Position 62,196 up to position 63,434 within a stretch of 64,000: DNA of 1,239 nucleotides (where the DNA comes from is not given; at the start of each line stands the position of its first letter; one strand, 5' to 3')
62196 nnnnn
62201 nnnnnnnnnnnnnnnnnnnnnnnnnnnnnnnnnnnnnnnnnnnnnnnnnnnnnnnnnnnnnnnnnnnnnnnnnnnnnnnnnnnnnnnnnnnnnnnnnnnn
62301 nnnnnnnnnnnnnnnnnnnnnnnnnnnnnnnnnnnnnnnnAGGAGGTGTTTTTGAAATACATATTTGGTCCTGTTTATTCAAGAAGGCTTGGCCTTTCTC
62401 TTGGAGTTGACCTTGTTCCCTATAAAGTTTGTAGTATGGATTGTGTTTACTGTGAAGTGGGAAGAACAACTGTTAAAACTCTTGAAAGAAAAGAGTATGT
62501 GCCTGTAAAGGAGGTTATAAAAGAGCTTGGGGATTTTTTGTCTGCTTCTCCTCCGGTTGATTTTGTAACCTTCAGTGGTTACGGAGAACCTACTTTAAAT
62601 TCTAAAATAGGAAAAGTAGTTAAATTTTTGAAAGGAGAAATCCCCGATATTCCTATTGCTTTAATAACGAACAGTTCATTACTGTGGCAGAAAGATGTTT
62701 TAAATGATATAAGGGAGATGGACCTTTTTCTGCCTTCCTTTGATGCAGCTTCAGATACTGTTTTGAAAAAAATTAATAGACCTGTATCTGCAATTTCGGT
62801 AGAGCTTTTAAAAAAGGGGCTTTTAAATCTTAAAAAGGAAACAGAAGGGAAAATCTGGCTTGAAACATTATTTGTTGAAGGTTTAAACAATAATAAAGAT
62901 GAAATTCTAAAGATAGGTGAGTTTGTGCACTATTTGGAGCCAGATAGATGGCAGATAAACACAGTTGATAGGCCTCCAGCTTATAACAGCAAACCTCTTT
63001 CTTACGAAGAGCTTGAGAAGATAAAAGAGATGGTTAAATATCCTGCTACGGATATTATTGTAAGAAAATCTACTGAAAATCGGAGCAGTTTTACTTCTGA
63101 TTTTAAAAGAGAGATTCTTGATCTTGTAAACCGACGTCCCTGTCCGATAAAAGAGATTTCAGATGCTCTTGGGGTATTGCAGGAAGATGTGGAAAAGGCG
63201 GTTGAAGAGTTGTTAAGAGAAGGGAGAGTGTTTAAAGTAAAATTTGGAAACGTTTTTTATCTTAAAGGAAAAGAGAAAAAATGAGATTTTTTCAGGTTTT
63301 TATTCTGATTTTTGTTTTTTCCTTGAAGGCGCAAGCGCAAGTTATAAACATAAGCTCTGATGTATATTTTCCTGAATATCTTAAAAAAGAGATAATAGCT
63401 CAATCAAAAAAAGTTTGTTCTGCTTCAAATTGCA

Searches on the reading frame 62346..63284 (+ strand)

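Call 53: search_protein_families(library=ncbifam, proteins=[window:62346-63284:+], max_evalue=1e-15)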
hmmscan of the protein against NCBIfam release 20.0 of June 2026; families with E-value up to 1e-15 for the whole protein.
window:62346-63284:+ (312 aa): 0 families

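Call 57: search_protein_families(library=pfam, proteins=[window:62346-63284:+], max_evalue=0.001)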
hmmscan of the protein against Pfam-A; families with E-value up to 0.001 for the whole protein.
window:62346-63284:+ (312 aa): 1 family
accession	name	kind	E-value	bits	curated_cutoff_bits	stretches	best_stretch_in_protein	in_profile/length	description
PF04055.27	Radical_SAM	-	1.3e-16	61.7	29.5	1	24-186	2-161/166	Radical SAM superfamily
